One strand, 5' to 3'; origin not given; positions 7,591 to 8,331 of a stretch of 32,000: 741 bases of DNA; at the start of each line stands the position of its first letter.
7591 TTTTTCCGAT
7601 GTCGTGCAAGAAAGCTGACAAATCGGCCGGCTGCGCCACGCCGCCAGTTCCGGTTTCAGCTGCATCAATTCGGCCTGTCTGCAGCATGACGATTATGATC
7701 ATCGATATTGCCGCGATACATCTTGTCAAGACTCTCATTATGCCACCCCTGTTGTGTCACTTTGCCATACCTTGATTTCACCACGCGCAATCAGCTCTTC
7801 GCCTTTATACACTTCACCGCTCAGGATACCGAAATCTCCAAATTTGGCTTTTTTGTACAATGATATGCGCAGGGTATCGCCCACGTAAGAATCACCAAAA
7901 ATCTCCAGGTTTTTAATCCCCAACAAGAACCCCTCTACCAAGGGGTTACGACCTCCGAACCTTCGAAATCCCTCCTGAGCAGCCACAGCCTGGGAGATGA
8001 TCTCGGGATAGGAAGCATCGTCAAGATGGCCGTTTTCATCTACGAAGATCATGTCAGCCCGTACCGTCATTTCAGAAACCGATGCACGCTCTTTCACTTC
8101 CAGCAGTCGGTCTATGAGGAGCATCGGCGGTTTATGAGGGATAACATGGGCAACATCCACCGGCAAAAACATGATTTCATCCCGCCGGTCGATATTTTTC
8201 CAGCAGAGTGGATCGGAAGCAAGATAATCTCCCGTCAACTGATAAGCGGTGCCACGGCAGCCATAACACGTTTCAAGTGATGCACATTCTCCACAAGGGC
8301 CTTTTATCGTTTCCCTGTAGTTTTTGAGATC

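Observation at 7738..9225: Single polypeptide fusing a radical SAM/SPASM domain to an ApeI/FabA-like hotdog dehydratase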

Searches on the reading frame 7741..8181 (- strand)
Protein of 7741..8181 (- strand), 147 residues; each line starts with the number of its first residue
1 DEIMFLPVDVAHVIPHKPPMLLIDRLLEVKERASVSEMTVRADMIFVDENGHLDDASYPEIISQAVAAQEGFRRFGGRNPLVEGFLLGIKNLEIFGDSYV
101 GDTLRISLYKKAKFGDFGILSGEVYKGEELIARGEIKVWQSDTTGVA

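Call 21: search_protein_representatives(protein=window:7741-8181:-)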
Query: 147 residues. Proteins with E-value up to 0.001 (for the whole library): 1498; up to 1e-10: 387; up to 1e-30: 8. The best 150 are listed.
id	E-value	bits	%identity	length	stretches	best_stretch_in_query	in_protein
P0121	8.3e-35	136.1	54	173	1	2-120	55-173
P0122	9.3e-33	129.5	48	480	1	1-142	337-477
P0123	1.5e-32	128.8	42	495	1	2-143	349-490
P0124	5.3e-32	127.1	48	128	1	20-144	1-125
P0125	1.1e-31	126.1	45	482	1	2-145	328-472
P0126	1.2e-31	125.9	52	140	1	21-141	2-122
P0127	2.4e-31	124.9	44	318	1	2-141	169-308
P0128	5.3e-31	123.8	48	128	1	20-142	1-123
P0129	5.8e-30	120.4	47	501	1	2-142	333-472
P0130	2.2e-29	118.6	45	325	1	2-140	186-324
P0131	6.5e-29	117.0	44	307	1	3-140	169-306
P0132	1.2e-28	116.2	44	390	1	2-146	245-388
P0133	1.4e-28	116.0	44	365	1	2-141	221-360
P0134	1.7e-28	115.7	48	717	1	1-141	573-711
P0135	5.3e-28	114.1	40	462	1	2-141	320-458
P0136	7.1e-28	113.7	43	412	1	6-142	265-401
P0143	2.1e-26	108.9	41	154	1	2-141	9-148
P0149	6.1e-25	104.1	46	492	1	6-142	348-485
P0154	2.4e-24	102.2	44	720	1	2-146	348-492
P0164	2.3e-22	95.8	42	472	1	5-143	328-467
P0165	3.0e-22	95.5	41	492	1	4-143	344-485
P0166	3.2e-22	95.3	38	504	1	6-140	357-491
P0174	9.6e-22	93.8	35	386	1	12-140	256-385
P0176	2.4e-21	92.5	38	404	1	4-141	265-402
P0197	3.1e-19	85.6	34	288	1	7-143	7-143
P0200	5.2e-19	84.9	36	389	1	7-140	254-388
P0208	1.2e-18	83.8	33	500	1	4-142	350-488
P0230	8.2e-18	81.0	37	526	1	1-142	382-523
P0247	5.8e-17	78.3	31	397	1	5-141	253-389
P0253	1.3e-16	77.2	36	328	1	7-146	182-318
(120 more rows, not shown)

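Call 23: search_protein_families(library=pfam, proteins=[P0122, P0123, P0129, P0134, P0154, P0166, P0208, P0230, P0197, P0143], max_evalue=0.01)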
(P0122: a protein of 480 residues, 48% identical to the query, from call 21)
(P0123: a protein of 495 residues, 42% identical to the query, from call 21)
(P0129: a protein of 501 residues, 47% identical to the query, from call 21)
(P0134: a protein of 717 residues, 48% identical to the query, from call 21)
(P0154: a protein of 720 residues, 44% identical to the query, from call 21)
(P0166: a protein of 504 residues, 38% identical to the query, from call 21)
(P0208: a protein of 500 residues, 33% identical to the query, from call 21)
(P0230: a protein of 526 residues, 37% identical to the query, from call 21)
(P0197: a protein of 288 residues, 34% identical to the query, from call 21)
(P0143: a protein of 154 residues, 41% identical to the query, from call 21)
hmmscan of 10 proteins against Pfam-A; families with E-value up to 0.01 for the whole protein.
P0122 (480 aa): 3 families
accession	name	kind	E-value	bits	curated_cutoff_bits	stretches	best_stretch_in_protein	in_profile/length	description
PF13186.11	SPASM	-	5.8e-08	33.3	21.5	1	246-302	5-66/67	Iron-sulfur cluster-binding domain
PF04055.27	Radical_SAM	-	0.00012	22.7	29.5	1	44-147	33-142/166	Radical SAM superfamily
PF22817.2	ApeP-like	-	0.00022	21.3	27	1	345-428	6-93/158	ApeP dehydratase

P0123 (495 aa): 3 families
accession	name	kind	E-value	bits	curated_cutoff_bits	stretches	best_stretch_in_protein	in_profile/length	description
PF04055.27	Radical_SAM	-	7.2e-21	75.5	29.5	1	33-170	1-144/166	Radical SAM superfamily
PF13186.11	SPASM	-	1.4e-06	28.9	21.5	1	253-314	1-67/67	Iron-sulfur cluster-binding domain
PF22817.2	ApeP-like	-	6.8e-05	22.9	27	1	359-490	9-144/158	ApeP dehydratase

P0129 (501 aa): 3 families
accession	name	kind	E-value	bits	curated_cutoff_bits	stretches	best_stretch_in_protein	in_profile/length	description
PF13186.11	SPASM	-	5.3e-07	30.3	21.5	1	237-297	1-66/67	Iron-sulfur cluster-binding domain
PF22817.2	ApeP-like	-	1.1e-05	25.5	27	1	343-423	9-93/158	ApeP dehydratase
PF04055.27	Radical_SAM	-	0.00012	22.8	29.5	1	41-171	29-161/166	Radical SAM superfamily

P0134 (717 aa): 2 families
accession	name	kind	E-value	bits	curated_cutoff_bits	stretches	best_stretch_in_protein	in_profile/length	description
PF01553.26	Acyltransferase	-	1.4e-18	67.4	23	1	76-187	13-132/132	Acyltransferase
PF13186.11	SPASM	-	0.00076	20.2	21.5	1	484-539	18-67/67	Iron-sulfur cluster-binding domain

P0154 (720 aa): 4 families
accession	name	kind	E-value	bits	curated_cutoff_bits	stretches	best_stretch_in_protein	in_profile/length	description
PF04055.27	Radical_SAM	-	2.2e-22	80.4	29.5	1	31-186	1-160/166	Radical SAM superfamily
PF03548.22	LolA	-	2.4e-16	60.3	23.6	1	545-712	2-161/165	Outer membrane lipoprotein carrier protein LolA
PF13186.11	SPASM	-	1.7e-07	31.9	21.5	1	252-313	1-67/67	Iron-sulfur cluster-binding domain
PF13353.11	Fer4_12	-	0.00092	20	22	1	35-117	13-99/137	4Fe-4S single cluster domain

P0166 (504 aa): 3 families
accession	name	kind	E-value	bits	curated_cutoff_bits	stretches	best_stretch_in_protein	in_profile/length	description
PF04055.27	Radical_SAM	-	3.4e-21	76.6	29.5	1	33-165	4-142/166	Radical SAM superfamily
PF13186.11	SPASM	-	3.2e-09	37.4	21.5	1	253-314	1-67/67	Iron-sulfur cluster-binding domain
PF22817.2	ApeP-like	-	2e-05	24.7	27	1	360-499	6-149/158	ApeP dehydratase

P0208 (500 aa): 4 families
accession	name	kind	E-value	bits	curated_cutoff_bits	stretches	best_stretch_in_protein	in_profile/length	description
PF04055.27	Radical_SAM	-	3.4e-24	86.3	29.5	1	33-186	2-161/166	Radical SAM superfamily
PF13186.11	SPASM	-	5e-10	39.9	21.5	1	252-313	1-67/67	Iron-sulfur cluster-binding domain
PF03061.28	4HBT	-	0.0065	17.2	20.6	0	403-490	11-76/79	Thioesterase superfamily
PF22817.2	ApeP-like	-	0.0098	15.9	27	0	358-488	9-143/158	ApeP dehydratase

P0230 (526 aa): 2 families
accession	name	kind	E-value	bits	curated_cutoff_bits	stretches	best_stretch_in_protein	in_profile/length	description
PF04055.27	Radical_SAM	-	4.2e-05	24.2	29.5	1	48-125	26-108/166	Radical SAM superfamily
PF22817.2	ApeP-like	-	0.0004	20.4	27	1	393-482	9-101/158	ApeP dehydratase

P0197 (288 aa): 3 families
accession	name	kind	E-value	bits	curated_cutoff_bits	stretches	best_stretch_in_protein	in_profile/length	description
PF07977.19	FabA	-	8.8e-08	32.3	23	1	200-268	38-121/138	FabA-like domain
PF22818.2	ApeI-like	-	2.7e-07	31.3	28.5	1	193-266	20-93/119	ApeI dehydratase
PF22817.2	ApeP-like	-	9.4e-07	29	27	1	6-150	3-151/158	ApeP dehydratase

P0143 (154 aa): 0 families

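Call 29: search_solved_structures(query=window:7741-8181:-, max_evalue=10, show_alignments=3)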
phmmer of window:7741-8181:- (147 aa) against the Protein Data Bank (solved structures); distinct sequences matched with E-value up to 10: 18.
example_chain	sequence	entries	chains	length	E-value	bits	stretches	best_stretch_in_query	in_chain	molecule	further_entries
6qsr_B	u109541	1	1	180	1.5e-06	31.5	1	5-144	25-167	Beta-hydroxyacyl-(Acyl-carrier-protein) dehydratase FabA/FabZ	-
3d6x_A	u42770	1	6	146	0.0045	20.2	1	9-139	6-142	(3R)-hydroxymyristoyl-[acyl-carrier-protein] dehydratase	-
6ihc_A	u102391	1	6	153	0.011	19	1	8-75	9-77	3-hydroxyacyl-[acyl-carrier-protein] dehydratase FabZ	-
3b7j_A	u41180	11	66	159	0.012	18.9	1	8-75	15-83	(3R)-hydroxymyristoyl-acyl carrier protein dehydratase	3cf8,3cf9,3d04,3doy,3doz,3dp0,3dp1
8ayc_A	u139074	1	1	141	0.012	18.9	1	9-134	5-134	Beta-hydroxyacyl-(Acyl-carrier-protein) dehydratase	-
2glv_A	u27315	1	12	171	0.014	18.6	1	8-75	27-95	(3R)-hydroxymyristoyl-acyl carrier protein dehydratase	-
2gll_A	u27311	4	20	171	0.014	18.6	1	8-75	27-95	(3R)-hydroxymyristoyl-acyl carrier protein dehydratase | 3-hydroxyacyl-[acyl-carrier-protein] dehydratase FabZ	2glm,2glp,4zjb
8ayb_A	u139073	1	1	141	0.044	17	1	9-134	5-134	Beta-hydroxyacyl-(Acyl-carrier-protein) dehydratase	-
7qv0_A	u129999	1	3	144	0.098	15.9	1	9-135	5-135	Beta-hydroxyacyl-(Acyl-carrier-protein) dehydratase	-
4h4g_A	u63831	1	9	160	0.19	15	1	10-38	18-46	(3R)-hydroxymyristoyl-[acyl-carrier-protein] dehydratase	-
8ayi_A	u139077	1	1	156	0.22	14.7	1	9-136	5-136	Beta-hydroxyacyl-(Acyl-carrier-protein) dehydratase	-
5bux_A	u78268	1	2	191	0.24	14.7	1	9-86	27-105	3-hydroxyacyl-[acyl-carrier-protein] dehydratase FabZ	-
5buw_A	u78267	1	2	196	0.25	14.6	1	9-86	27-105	3-hydroxyacyl-[acyl-carrier-protein] dehydratase FabZ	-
2q3l_A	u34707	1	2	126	0.36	14.1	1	77-141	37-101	Uncharacterized protein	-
6n3p_A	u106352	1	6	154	0.39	13.9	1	9-82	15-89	3-hydroxyacyl-[acyl-carrier-protein] dehydratase FabZ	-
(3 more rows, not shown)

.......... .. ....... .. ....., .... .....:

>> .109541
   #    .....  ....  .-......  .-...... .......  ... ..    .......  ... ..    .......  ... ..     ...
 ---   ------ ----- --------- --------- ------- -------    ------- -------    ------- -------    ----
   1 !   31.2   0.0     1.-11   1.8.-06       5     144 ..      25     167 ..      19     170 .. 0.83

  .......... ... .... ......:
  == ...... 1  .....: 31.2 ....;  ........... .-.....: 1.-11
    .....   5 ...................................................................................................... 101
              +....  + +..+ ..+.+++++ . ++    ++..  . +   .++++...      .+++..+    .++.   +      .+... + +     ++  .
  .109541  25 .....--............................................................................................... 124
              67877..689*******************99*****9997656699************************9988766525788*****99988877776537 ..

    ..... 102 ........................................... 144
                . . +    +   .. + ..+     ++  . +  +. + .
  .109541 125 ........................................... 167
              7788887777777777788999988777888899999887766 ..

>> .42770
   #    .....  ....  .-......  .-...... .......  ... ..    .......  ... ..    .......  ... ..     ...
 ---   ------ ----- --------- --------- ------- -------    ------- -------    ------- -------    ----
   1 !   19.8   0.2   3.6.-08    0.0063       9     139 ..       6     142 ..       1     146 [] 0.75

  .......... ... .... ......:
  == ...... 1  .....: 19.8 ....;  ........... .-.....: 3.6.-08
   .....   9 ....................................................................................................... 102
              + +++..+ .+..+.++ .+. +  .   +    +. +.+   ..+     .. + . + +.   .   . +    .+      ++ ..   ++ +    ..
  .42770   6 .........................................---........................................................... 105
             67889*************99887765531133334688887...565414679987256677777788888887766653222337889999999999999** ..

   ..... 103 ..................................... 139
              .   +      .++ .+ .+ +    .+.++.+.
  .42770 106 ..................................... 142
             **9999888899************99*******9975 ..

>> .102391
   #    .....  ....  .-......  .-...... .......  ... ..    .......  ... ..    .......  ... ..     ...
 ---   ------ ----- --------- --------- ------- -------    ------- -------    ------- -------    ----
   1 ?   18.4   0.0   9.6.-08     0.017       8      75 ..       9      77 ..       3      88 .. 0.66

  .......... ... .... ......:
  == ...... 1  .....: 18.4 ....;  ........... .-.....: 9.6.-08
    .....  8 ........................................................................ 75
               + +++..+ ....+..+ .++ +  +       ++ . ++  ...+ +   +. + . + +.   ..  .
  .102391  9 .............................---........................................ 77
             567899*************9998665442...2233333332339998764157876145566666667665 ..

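Call 38: search_protein_families(library=ncbifam, proteins=[window:7741-8181:-], max_evalue=0.001)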
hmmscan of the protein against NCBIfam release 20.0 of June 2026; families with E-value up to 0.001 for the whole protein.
window:7741-8181:- (147 aa): 3 families
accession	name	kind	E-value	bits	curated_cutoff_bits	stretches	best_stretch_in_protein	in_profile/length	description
NF000582.1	PRK00006.1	equivalog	1.5e-06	28.2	113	1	10-138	5-135/137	3-hydroxyacyl-ACP dehydratase FabZ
TIGR01750.1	fabZ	equivalog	0.00013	21.8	155.15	1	9-136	5-137/141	3-hydroxyacyl-ACP dehydratase FabZ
NF009667.0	PRK13188.1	equivalog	0.0002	20.2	465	1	9-47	325-363/464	bifunctional UDP-3-O-[3-hydroxymyristoyl] N-acetylglucosamine deacetylase/3-hydroxyacyl-ACP dehydratase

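Call 44: find_encoding_contigs(protein=P0165, flank=10000, max_places=3)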
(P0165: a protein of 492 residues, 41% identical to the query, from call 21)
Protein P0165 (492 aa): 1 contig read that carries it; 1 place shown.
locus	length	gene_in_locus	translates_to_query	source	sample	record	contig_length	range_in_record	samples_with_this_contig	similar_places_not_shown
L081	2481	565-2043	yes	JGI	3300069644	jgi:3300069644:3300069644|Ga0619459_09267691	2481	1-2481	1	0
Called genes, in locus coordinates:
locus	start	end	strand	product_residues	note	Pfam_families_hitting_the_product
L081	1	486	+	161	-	?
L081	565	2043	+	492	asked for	PF13186:SPASM (weak), PF22817:ApeP-like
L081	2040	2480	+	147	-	?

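Call 46: find_encoding_contigs(protein=P0122, flank=10000, max_places=2)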
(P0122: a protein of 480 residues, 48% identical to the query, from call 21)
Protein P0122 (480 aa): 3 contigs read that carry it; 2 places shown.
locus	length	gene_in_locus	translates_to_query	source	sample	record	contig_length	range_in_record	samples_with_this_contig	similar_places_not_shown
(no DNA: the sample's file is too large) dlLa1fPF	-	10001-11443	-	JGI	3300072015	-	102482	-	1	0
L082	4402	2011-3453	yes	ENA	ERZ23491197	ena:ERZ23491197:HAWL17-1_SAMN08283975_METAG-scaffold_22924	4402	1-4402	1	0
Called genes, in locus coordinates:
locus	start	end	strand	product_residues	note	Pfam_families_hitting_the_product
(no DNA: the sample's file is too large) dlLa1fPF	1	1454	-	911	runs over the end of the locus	PF00884:Sulfatase, PF01663:Phosphodiest (faint), PF16347:SGSH_C, PF00884:Sulfatase, PF16347:SGSH_C (weak)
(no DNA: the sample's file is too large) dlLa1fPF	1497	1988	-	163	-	PF05163:DinB (weak), PF12867:DinB_2 (weak)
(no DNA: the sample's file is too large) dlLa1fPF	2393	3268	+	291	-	PF09989:DUF2229, PF06050:HGD-D (faint)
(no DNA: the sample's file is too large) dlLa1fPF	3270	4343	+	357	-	PF09989:DUF2229 (faint), PF06050:HGD-D (weak)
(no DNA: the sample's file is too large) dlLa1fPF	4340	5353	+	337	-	PF01869:BcrAD_BadFG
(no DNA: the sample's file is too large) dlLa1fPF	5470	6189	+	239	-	PF00106:adh_short, PF01370:Epimerase (weak), PF08659:KR, PF13561:adh_short_C2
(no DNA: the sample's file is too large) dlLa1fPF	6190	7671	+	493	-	PF00890:FAD_binding_2 (weak), PF01266:DAO (weak), PF01593:Amino_oxidase, PF03486:HI0933_like (faint), PF12831:FAD_oxidored, PF13450:NAD_binding_8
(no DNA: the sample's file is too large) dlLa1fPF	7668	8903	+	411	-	PF00109:ketoacyl-synt, PF00108:Thiolase_N (weak), PF02801:Ketoacyl-synt_C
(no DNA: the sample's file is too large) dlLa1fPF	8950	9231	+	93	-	PF00550:PP-binding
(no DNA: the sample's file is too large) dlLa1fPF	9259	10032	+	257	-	PF01553:Acyltransferase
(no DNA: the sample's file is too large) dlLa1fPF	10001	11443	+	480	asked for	PF13186:SPASM, PF22817:ApeP-like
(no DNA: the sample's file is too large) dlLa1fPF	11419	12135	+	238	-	PF03548:LolA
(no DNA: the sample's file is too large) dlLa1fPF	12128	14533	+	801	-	PF03176:MMPL (faint)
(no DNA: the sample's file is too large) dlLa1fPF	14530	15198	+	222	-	PF11659:DUF3261 (weak)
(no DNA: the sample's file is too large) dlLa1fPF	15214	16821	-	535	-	-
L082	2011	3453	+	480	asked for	PF13186:SPASM, PF22817:ApeP-like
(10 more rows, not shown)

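Call 47: find_encoding_contigs(protein=P0164, flank=10000, max_places=2)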
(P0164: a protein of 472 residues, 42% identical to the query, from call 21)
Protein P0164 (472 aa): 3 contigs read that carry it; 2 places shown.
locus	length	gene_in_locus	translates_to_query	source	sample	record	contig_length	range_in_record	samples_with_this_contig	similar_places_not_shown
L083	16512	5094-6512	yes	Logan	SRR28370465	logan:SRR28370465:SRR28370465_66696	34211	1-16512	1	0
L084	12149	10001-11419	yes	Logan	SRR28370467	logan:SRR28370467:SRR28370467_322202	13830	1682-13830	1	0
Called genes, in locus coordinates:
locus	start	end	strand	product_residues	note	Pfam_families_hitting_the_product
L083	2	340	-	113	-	?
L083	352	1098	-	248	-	PF00106:adh_short, PF08659:KR, PF13561:adh_short_C2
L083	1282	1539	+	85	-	PF00550:PP-binding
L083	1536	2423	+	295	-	PF01553:Acyltransferase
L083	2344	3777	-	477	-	PF02310:B12-binding, PF04055:Radical_SAM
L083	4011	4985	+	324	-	PF10503:Esterase_PHB, PF00561:Abhydrolase_1 (faint), PF00326:Peptidase_S9 (weak), PF12146:Hydrolase_4 (faint)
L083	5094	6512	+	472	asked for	PF13186:SPASM (weak), PF22817:ApeP-like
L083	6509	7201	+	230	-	PF03548:LolA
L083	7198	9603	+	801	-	-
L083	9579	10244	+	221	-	-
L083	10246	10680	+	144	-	PF22818:ApeI-like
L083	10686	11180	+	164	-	PF13279:4HBT_2, PF03061:4HBT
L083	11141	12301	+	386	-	PF00109:ketoacyl-synt, PF02801:Ketoacyl-synt_C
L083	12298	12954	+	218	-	-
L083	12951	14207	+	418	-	PF02310:B12-binding (weak), PF04055:Radical_SAM (weak)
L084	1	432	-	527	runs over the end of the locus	PF00221:Lyase_aromatic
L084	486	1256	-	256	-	-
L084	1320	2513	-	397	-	PF03486:HI0933_like (faint), PF07992:Pyr_redox_2 (faint), PF12831:FAD_oxidored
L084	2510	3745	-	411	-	PF00109:ketoacyl-synt, PF02801:Ketoacyl-synt_C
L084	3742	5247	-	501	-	PF01266:DAO, PF01593:Amino_oxidase, PF13450:NAD_binding_8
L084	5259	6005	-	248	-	PF00106:adh_short, PF08659:KR, PF13561:adh_short_C2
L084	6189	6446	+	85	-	PF00550:PP-binding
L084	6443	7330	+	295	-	PF01553:Acyltransferase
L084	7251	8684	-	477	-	PF02310:B12-binding, PF04055:Radical_SAM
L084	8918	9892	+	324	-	PF10503:Esterase_PHB, PF00561:Abhydrolase_1 (faint), PF00326:Peptidase_S9 (weak), PF12146:Hydrolase_4 (faint)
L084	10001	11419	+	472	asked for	PF13186:SPASM (weak), PF22817:ApeP-like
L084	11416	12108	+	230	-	PF03548:LolA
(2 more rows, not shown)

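Call 48: find_encoding_contigs(protein=P0149, flank=10000, max_places=2)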
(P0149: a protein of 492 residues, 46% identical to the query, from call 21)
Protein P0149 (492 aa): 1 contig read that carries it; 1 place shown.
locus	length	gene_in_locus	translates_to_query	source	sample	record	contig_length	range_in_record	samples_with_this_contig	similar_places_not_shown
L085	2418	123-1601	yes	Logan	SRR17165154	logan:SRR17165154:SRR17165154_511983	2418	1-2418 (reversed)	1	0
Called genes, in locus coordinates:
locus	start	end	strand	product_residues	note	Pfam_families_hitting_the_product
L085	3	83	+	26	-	?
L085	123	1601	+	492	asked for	PF13186:SPASM (weak), PF22817:ApeP-like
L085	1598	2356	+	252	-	PF03548:LolA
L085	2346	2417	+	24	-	?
